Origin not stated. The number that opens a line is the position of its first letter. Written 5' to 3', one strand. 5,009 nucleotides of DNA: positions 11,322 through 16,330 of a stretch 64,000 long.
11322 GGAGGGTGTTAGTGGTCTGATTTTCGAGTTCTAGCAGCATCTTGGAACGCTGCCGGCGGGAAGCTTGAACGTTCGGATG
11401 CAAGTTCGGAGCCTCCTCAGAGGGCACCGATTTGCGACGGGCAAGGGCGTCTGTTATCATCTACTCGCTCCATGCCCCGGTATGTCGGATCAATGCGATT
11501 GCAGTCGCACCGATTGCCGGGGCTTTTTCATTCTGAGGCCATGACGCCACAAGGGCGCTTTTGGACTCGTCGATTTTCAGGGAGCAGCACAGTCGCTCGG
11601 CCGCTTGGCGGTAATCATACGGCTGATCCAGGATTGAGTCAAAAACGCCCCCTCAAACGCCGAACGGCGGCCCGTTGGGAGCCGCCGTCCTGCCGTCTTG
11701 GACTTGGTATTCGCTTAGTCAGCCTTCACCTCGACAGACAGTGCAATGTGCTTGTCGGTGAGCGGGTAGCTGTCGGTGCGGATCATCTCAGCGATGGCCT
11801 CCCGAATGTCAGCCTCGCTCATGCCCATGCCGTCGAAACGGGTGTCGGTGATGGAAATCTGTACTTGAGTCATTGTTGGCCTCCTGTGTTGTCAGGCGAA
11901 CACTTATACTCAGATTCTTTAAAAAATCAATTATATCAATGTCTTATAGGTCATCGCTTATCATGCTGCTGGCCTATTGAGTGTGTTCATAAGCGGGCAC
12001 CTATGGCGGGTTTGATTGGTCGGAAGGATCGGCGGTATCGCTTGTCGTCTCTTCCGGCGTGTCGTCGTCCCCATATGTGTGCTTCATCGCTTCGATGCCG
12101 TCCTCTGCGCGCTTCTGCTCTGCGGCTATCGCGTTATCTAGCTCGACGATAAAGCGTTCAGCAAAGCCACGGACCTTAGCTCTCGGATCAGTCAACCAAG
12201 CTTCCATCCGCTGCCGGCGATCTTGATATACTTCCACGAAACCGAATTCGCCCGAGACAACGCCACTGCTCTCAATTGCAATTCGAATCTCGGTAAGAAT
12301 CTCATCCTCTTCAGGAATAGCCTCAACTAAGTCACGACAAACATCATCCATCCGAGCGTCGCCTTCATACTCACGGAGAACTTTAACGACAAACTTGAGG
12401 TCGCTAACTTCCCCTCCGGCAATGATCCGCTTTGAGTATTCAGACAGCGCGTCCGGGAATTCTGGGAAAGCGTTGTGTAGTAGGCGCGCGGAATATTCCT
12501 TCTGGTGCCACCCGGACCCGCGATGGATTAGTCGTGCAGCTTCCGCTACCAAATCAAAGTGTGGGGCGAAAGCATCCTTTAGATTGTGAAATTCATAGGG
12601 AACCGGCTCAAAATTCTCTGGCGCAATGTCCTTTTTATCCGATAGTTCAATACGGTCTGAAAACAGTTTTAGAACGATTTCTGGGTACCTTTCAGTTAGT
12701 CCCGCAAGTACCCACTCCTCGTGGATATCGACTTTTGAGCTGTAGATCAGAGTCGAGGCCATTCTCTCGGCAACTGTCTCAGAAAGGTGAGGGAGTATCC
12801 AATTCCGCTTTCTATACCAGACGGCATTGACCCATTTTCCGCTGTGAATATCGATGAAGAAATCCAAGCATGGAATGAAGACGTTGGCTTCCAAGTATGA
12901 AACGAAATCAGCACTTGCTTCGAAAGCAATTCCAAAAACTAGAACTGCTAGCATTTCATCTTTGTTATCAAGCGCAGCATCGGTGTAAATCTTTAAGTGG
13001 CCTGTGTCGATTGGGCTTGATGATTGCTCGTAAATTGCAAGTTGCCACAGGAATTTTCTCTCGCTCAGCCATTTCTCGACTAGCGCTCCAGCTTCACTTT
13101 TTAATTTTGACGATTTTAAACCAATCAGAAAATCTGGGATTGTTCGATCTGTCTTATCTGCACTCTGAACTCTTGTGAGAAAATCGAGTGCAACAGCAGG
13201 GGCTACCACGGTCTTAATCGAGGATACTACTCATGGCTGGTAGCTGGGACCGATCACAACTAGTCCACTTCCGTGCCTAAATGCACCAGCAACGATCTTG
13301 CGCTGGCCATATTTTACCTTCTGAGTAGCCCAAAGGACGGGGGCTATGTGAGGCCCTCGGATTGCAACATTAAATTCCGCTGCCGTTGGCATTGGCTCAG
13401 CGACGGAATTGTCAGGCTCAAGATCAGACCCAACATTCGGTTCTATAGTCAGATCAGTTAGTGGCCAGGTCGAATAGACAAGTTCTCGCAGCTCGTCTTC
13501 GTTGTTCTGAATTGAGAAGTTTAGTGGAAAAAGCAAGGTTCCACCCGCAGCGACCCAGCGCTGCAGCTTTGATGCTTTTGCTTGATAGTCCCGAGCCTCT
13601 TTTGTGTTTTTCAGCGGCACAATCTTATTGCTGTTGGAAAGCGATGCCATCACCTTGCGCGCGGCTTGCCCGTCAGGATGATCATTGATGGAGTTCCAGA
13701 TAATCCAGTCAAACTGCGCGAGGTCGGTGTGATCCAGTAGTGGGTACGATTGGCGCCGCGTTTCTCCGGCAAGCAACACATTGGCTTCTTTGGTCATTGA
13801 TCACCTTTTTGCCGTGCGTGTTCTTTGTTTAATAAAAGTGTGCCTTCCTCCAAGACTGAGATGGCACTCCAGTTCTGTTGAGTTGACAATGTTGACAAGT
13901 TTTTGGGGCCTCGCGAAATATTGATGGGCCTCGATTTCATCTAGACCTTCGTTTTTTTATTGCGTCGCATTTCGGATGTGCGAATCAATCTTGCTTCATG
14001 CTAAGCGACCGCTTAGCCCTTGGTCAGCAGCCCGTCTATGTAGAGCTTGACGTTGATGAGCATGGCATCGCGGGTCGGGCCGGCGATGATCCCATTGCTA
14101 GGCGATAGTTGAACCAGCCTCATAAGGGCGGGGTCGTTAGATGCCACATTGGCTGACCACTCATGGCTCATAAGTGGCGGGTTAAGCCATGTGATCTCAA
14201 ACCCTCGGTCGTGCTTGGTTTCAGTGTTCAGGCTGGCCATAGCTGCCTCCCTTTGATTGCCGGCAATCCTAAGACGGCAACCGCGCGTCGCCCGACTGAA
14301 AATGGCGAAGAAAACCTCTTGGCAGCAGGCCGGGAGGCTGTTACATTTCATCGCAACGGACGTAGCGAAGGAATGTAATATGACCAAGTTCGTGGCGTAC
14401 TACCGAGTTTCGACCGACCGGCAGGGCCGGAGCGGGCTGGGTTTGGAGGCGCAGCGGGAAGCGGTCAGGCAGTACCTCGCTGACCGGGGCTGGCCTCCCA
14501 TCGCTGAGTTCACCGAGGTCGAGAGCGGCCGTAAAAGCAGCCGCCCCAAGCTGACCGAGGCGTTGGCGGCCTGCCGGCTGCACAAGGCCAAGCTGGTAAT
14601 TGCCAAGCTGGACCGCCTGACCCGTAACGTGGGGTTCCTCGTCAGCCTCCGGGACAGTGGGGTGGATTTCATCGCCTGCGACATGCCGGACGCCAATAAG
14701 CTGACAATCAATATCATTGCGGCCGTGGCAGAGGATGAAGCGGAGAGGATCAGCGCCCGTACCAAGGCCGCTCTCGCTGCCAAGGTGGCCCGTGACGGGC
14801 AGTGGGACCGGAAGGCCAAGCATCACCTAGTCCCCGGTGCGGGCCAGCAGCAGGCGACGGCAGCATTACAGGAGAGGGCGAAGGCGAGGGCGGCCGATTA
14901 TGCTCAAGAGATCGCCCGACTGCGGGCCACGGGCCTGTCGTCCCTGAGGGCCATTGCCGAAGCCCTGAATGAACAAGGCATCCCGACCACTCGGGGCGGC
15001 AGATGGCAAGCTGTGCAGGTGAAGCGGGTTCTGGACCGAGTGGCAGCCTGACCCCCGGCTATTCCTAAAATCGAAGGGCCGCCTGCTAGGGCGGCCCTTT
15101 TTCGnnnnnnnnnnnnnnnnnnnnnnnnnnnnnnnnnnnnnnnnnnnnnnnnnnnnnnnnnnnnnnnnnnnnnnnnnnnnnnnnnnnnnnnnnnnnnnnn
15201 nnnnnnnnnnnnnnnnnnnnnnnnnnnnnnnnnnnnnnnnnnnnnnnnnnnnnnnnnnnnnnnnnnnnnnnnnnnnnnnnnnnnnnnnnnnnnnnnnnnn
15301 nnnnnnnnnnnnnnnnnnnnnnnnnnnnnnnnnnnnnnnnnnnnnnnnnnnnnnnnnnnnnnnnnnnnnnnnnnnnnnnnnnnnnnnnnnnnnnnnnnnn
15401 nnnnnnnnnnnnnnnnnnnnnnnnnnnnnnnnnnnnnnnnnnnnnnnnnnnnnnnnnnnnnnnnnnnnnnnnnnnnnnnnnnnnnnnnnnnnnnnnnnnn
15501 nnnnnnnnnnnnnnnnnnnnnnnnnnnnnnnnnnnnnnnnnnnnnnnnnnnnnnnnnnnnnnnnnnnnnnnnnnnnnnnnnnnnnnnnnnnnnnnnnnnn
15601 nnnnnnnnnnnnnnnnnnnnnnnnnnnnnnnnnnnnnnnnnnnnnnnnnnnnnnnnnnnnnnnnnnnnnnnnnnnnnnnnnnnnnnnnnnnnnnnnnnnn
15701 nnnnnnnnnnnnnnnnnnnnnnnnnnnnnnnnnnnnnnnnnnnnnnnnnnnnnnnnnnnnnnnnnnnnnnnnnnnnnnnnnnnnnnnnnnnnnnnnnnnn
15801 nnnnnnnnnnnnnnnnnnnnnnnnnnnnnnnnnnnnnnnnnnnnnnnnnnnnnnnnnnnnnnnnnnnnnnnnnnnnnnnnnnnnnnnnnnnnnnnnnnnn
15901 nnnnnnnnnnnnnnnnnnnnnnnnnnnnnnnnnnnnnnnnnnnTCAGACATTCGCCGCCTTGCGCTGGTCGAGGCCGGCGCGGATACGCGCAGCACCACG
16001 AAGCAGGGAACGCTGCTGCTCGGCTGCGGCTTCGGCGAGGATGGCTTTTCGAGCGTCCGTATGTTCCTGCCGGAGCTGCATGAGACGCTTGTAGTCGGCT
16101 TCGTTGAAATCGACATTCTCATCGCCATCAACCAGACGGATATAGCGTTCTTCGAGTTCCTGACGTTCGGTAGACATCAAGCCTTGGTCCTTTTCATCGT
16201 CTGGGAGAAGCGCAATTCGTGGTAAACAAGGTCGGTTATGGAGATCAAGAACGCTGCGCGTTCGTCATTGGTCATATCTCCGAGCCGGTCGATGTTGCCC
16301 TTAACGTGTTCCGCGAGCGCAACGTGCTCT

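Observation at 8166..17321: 9.1-kb tRNA-Gln element combining a tyrosine integrase, candidate HUH Rep, serine recombinase and unknown operon: possible new satellite or integrative-plasmid family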

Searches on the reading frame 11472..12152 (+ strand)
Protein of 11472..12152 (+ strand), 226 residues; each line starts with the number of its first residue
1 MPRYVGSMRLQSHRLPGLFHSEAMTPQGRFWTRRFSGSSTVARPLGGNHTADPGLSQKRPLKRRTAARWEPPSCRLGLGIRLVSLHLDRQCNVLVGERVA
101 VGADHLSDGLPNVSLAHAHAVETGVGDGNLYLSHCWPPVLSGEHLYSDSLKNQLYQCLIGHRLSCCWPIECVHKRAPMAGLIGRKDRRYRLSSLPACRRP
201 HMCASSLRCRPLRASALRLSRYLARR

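Call 21: search_protein_families(library=pfam, proteins=[window:11472-12152:+], max_evalue=0.01)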
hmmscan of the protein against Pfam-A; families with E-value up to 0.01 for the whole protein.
window:11472-12152:+ (226 aa): 0 families

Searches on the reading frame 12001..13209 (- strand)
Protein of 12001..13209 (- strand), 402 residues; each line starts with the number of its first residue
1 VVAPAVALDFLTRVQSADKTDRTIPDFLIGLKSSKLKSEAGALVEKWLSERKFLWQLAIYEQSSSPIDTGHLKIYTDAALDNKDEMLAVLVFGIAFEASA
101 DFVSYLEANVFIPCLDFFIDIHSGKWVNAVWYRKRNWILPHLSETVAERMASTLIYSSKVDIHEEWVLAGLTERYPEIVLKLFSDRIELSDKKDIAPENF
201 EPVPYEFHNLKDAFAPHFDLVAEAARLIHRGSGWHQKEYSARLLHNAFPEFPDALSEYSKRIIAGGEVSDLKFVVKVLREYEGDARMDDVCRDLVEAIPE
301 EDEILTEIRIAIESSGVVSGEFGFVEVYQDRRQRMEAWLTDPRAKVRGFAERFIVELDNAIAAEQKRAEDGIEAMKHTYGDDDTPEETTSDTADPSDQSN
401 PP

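Call 8: search_protein_families(library=pfam, proteins=[window:12001-13209:-], max_evalue=0.1)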
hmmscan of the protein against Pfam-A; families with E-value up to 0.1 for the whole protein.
window:12001-13209:- (402 aa): 1 family
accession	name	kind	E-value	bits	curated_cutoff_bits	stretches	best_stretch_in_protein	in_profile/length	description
PF21337.3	Peptidase_M17_N_1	-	0.031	14.8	27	0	149-192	47-88/118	M17 aminopeptidase, N-terminal domain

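Call 9: search_protein_families(library=padloc, proteins=[window:12001-13209:-], max_evalue=0.1)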
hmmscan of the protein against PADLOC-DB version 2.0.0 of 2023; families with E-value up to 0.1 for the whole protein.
window:12001-13209:- (402 aa): 0 families

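Call 10: search_protein_families(library=phrogs, proteins=[window:12001-13209:-], max_evalue=0.1)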
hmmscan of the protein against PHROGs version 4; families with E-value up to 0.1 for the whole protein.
window:12001-13209:- (402 aa): 2 families
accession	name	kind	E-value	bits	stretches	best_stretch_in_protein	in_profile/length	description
phrog_7189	-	unknown function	0.00075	20.6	1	290-341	24-71/75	-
phrog_11659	-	unknown function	0.097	13.9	0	279-331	9-59/62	-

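Call 11: search_protein_families(library=ncbifam, proteins=[window:12001-13209:-], max_evalue=0.1)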
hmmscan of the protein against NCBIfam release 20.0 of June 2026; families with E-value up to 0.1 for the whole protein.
window:12001-13209:- (402 aa): 0 families

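Call 88: find_homologous_proteins(query=window:12001-13209:-, max_evalue=0.001)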
Query window:12001-13209:- (402 aa): 10 proteins with E <= 0.001 among 4722 candidates.
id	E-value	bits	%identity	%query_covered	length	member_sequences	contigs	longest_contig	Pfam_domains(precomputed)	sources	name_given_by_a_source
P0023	2.9e-163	561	100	63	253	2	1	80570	-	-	-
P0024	2.1e-54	203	31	96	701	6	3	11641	-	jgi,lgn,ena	-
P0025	6.7e-48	182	36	69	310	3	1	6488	-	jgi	jgi:hypothetical protein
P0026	4.2e-41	159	28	94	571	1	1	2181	-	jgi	jgi:hypothetical protein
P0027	7.2e-41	159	31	94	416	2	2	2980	-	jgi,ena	jgi:hypothetical protein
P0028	8.1e-40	155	33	75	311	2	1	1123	-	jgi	jgi:hypothetical protein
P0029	2.9e-38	150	36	56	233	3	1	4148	-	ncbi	-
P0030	3.9e-34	136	27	93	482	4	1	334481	-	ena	-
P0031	4.0e-34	136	31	66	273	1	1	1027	-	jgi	jgi:hypothetical protein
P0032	4.5e-31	126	27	89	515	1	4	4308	-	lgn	-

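Call 92: find_encoding_contigs(protein=P0024, flank=7000, max_places=3)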
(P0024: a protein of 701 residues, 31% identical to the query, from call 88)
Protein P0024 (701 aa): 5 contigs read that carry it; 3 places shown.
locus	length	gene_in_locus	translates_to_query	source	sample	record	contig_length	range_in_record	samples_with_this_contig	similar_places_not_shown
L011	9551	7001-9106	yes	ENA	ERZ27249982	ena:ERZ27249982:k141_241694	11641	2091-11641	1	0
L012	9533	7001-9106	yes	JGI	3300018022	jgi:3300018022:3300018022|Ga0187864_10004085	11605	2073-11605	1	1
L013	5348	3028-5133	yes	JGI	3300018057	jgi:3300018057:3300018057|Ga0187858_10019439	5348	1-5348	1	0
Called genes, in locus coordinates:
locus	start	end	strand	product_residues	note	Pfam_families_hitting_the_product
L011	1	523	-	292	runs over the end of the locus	PF06197:DUF998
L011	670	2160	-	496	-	-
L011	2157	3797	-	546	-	-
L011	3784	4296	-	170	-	-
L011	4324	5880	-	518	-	PF02661:Fic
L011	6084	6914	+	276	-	PF04607:RelA_SpoT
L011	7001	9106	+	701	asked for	-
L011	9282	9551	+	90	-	?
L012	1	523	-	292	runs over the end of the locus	PF06197:DUF998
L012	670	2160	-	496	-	-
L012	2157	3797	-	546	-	-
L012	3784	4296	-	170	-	-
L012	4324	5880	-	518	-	PF02661:Fic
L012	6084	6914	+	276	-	PF04607:RelA_SpoT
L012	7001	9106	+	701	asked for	-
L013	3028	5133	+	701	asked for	-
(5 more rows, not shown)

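Call 93: find_encoding_contigs(protein=P0030, flank=7000, max_places=2)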
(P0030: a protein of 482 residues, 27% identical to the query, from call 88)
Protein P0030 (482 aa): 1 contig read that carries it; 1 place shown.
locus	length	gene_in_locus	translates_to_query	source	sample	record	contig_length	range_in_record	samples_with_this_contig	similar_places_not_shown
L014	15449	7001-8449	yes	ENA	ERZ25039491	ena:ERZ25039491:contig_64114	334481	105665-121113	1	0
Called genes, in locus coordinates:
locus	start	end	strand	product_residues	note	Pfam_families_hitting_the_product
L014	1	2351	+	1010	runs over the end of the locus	PF00580:UvrD-helicase, PF13361:UvrD_C, PF13538:UvrD_C_2 (weak), PF12705:PDDEXK_1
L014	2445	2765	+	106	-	PF00085:Thioredoxin, PF00578:AhpC-TSA (weak), PF14595:Thioredoxin_9 (weak), PF08534:Redoxin (faint), PF13098:Thioredoxin_2, PF13905:Thioredoxin_8 (weak)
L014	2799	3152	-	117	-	PF08808:RES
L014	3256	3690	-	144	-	PF20432:Xre-like-HTH, PF09722:Xre_MbcA_ParS_C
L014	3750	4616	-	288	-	PF02311:AraC_binding, PF00165:HTH_AraC (weak), PF12833:HTH_18, PF00165:HTH_AraC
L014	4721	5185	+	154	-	PF09391:DUF2000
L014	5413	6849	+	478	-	PF04607:RelA_SpoT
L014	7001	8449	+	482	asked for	-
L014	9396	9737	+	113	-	PF12762:DDE_Tnp_IS1595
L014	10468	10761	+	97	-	-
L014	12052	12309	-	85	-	-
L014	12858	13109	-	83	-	-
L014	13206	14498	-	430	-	PF08245:Mur_ligase_M, PF27239:FOL3_C, PF02875:Mur_ligase_C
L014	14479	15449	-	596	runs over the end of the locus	PF00290:Trp_syntA, PF17848:Zn_ribbon_ACC, PF01039:Carboxyl_trans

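Call 101: search_protein_families(library=padloc, proteins=[P0024, P0030, L011:6084-6914:+, L014:5413-6849:+, P0026, P0032], max_evalue=0.01)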
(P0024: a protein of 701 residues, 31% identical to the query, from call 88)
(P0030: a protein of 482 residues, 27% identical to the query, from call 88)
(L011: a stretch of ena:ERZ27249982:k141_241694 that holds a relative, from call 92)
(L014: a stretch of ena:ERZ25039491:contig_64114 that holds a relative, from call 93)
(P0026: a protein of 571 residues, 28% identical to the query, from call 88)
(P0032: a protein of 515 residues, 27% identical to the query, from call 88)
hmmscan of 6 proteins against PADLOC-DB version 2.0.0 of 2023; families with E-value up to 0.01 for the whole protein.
P0024 (701 aa): 0 families

P0030 (482 aa): 0 families

L011:6084-6914:+ (276 aa): 1 family
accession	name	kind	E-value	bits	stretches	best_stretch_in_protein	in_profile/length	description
PDLC04999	PDC-S33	-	9.3e-08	29.9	1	40-162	67-175/349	-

L014:5413-6849:+ (478 aa): 2 families
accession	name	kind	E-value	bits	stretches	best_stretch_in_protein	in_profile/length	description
PDLC04999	PDC-S33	-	1.4e-12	45.7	1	17-160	47-175/349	-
PDLC02054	Cas10b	-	0.0015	15.5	1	252-357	49-151/537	-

P0026 (571 aa): 0 families

P0032 (515 aa): 0 families

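Call 122: find_encoding_contigs(protein=P0025, flank=5000, max_places=2)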
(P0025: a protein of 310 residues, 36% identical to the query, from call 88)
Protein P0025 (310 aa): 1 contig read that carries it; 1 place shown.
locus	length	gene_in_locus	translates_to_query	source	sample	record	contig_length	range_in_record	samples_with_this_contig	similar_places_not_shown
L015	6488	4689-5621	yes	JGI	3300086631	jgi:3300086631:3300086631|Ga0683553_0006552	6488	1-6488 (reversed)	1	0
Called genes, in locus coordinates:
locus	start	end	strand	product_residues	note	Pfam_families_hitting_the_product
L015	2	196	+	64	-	?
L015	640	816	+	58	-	-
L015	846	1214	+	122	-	-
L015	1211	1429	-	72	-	-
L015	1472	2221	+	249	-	-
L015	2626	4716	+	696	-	PF04607:RelA_SpoT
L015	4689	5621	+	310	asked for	-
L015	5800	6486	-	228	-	?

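Call 123: find_encoding_contigs(protein=P0032, flank=5000, max_places=2)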
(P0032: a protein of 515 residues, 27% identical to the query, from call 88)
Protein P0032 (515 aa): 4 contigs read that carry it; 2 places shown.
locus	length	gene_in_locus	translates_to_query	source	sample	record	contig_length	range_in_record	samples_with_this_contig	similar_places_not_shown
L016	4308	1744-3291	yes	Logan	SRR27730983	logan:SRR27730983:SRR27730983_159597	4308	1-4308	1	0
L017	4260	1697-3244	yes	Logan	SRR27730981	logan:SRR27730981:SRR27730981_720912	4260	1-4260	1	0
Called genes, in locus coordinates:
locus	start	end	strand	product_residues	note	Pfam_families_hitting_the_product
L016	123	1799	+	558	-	PF04607:RelA_SpoT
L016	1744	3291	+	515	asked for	-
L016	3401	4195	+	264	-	-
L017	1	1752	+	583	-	?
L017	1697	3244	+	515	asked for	-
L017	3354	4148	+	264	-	-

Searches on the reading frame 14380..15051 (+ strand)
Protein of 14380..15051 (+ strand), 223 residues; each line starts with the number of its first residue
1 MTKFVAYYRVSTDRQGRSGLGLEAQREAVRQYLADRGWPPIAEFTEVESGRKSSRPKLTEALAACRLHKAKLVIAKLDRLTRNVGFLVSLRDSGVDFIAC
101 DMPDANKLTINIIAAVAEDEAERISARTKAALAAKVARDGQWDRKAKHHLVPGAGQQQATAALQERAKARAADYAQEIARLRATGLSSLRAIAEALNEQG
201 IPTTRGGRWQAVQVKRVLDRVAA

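Call 8: search_protein_families(library=pfam, proteins=[window:14380-15051:+], max_evalue=0.1)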
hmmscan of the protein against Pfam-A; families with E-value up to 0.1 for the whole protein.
window:14380-15051:+ (223 aa): 3 families
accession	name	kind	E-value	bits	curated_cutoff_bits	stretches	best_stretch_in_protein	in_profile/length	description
PF00239.26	Resolvase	-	2.1e-28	99.7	23.3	1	5-139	2-143/145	Resolvase, N terminal domain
PF07508.19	Recombinase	-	1.4e-06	28.9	21.1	1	172-219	4-50/102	Recombinase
PF20552.4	HTH_62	-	0.0012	19.2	27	1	173-222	22-71/72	Recombinase-like helix-turn-helix domain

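Call 9: search_protein_families(library=padloc, proteins=[window:14380-15051:+], max_evalue=0.1)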
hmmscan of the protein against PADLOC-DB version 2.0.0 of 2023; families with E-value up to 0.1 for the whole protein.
window:14380-15051:+ (223 aa): 0 families

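Call 10: search_protein_families(library=phrogs, proteins=[window:14380-15051:+], max_evalue=0.1)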
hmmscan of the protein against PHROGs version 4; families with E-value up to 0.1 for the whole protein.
window:14380-15051:+ (223 aa): 3 families
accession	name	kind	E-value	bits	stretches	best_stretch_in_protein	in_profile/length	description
phrog_95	-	integration and excision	2.2e-33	116.7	1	1-219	87-309/651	integrase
phrog_125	-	DNA, RNA and nucleotide metabolism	2.2e-30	107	1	1-202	19-209/254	DNA invertase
phrog_6620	-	integration and excision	8.2e-07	29.8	1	3-82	57-133/201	transposase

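Call 11: search_protein_families(library=ncbifam, proteins=[window:14380-15051:+], max_evalue=0.1)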
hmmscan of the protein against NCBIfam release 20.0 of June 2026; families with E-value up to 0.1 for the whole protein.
window:14380-15051:+ (223 aa): 7 families
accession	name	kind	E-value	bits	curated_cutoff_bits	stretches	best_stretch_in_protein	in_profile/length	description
NF041201.1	recomb_XisF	equivalog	6.9e-13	48.3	375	1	5-132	2-133/465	fdxN element excision recombinase XisF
NF033518.0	transpos_IS607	equivalog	1.6e-08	34.3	110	1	3-82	55-132/187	IS607 family transposase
NF047343.1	SCCmet_CcrB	equivalog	1.5e-05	23.9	900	1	5-208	10-217/542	cassette chromosome recombinase CcrB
NF047344.1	SCCmet_CcrA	equivalog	5.3e-05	22.5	700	1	1-140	1-146/442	cassette chromosome recombinase CcrA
NF009949.0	PRK13413.1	equivalog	7.6e-05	22.5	272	1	5-85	3-78/203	master DNA invertase Mpi family serine-type recombinase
NF049883.1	resolv_YneB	equivalog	8.3e-05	22.1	175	1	4-173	2-179/211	YneB family resolvase-like protein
NF006612.0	PRK09174.1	equivalog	0.0016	18.1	183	1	95-198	86-178/204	F0F1 ATP synthase subunit B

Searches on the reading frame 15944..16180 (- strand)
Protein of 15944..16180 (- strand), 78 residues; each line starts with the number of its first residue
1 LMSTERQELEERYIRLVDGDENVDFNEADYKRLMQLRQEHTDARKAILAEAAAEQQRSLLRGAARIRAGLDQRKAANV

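Call 8: search_protein_families(library=pfam, proteins=[window:15944-16180:-], max_evalue=0.1)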
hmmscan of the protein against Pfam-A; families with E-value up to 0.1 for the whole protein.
window:15944-16180:- (78 aa): 1 family
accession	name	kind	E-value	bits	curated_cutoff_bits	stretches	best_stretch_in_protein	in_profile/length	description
PF24622.1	TMP_4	-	0.035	14.7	27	0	31-76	34-76/77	Tape measure protein domain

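Call 9: search_protein_families(library=padloc, proteins=[window:15944-16180:-], max_evalue=0.1)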
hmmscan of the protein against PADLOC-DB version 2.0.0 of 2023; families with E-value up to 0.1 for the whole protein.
window:15944-16180:- (78 aa): 0 families

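Call 10: search_protein_families(library=phrogs, proteins=[window:15944-16180:-], max_evalue=0.1)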
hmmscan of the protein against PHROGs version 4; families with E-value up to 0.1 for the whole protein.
window:15944-16180:- (78 aa): 1 family
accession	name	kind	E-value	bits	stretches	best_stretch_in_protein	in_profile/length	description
phrog_31626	-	unknown function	0.0065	17.9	1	26-54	18-45/54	-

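Call 11: search_protein_families(library=ncbifam, proteins=[window:15944-16180:-], max_evalue=0.1)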
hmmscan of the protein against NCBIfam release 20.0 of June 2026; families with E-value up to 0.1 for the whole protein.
window:15944-16180:- (78 aa): 1 family
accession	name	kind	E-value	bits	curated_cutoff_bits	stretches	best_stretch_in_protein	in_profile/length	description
NF000034.1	AAC_2p_Ic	exception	0.039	13.7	375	1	14-69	25-79/181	aminoglycoside N-acetyltransferase AAC(2')-Ic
